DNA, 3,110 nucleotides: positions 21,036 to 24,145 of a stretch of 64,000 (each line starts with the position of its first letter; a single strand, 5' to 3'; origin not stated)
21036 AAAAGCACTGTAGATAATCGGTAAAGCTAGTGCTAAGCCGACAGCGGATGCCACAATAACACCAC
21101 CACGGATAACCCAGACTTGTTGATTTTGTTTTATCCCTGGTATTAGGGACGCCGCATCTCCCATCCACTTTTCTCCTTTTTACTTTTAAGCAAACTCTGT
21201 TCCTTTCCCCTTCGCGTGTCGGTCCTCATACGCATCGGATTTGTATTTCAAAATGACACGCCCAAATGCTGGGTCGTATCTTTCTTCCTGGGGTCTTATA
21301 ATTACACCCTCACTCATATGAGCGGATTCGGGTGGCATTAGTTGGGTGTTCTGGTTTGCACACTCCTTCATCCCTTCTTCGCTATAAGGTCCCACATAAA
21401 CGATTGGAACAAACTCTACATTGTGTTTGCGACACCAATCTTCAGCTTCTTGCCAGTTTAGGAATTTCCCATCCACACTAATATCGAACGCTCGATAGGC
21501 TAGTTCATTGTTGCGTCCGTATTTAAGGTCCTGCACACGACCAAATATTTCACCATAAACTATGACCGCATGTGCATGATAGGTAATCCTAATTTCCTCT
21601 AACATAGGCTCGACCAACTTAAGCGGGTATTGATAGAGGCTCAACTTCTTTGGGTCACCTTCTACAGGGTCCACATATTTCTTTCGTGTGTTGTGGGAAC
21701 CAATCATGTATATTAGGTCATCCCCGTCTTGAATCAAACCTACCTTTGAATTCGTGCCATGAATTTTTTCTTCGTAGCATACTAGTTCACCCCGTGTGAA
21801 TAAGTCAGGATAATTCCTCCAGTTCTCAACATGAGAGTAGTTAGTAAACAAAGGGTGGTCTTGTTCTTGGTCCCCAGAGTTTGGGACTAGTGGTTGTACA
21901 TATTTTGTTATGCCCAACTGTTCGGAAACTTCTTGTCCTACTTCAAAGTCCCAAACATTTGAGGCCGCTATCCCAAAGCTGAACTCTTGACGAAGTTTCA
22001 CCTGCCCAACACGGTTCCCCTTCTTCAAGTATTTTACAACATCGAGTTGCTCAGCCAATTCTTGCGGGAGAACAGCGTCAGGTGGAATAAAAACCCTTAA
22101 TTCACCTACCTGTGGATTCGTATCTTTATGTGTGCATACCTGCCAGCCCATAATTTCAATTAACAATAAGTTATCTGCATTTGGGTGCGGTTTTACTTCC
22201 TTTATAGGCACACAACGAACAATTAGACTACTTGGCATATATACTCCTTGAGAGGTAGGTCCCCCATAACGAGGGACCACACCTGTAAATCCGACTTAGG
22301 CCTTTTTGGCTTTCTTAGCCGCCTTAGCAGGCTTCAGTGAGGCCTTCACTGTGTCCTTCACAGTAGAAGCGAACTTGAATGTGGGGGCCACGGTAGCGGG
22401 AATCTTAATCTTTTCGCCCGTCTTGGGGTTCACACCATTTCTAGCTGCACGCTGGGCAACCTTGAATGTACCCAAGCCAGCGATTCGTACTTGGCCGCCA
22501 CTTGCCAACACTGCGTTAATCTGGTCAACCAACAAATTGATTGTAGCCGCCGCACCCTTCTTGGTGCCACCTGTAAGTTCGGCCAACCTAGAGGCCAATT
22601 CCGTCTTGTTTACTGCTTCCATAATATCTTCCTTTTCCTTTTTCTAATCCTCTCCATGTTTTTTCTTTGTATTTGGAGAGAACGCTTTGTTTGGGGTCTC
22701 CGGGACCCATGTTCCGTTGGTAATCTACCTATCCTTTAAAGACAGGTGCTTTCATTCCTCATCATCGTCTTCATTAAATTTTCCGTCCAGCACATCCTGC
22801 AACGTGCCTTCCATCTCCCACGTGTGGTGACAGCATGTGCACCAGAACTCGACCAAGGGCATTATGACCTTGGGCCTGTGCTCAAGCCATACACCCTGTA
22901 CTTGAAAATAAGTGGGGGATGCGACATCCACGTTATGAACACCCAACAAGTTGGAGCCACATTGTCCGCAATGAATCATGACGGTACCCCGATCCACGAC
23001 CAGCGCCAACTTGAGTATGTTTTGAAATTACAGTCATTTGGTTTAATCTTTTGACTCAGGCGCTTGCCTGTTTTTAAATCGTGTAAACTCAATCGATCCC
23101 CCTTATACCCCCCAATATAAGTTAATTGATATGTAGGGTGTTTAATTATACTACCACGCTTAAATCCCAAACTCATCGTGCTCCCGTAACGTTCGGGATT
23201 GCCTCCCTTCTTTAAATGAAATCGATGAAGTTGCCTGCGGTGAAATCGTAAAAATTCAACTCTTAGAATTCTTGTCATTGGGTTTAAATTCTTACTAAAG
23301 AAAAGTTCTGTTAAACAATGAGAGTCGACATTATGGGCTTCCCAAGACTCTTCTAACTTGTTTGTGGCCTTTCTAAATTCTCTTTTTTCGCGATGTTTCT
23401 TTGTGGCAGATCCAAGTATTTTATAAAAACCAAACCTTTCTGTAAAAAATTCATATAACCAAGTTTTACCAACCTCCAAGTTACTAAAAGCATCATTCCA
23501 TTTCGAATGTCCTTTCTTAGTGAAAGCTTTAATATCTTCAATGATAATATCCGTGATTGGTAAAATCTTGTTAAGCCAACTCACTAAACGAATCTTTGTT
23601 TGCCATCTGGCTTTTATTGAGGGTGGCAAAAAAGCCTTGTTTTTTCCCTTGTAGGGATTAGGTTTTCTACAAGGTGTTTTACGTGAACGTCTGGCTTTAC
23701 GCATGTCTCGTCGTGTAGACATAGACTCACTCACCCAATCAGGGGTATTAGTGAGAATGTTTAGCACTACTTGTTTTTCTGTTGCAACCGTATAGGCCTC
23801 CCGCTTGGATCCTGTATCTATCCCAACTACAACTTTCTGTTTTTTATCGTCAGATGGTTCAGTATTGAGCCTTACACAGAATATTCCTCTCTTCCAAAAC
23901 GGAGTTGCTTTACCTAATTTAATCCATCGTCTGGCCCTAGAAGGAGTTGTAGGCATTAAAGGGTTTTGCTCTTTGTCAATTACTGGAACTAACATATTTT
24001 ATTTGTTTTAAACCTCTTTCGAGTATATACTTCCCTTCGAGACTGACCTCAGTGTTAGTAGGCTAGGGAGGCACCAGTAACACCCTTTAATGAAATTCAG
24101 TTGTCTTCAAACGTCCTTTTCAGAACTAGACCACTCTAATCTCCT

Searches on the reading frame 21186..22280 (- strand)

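Call 8: search_protein_families(library=phrogs, proteins=[window:21186-22280:-])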
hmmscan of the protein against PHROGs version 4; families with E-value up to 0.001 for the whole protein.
window:21186-22280:- (364 aa): 2 families
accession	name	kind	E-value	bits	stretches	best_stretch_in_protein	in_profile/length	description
phrog_968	-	DNA, RNA and nucleotide metabolism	8.3e-35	121.5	1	20-351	10-388/398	RNA ligase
phrog_548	-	DNA, RNA and nucleotide metabolism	1.9e-16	61.2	1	145-359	3-241/341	RNA ligase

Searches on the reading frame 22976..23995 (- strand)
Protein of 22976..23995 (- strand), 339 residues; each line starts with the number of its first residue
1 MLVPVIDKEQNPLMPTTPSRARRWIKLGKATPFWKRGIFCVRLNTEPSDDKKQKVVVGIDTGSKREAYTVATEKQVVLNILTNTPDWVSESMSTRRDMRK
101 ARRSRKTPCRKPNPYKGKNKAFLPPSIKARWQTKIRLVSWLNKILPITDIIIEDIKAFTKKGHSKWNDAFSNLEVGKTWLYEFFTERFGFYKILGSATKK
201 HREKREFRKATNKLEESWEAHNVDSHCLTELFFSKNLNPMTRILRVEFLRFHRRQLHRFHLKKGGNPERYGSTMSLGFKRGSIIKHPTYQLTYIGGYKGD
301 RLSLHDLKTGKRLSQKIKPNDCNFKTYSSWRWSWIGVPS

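Call 8: search_protein_families(library=phrogs, proteins=[window:22976-23995:-])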
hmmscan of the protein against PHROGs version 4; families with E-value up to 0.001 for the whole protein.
window:22976-23995:- (339 aa): 3 families
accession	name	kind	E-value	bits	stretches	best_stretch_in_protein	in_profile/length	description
phrog_32617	-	unknown function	2.2e-39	136.1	2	3-233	21-265/382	-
phrog_2214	-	DNA, RNA and nucleotide metabolism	6.2e-17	62.8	1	3-165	5-167/429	HNH endonuclease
phrog_119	-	DNA, RNA and nucleotide metabolism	0.00012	22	1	2-164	1-162/443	HNH endonuclease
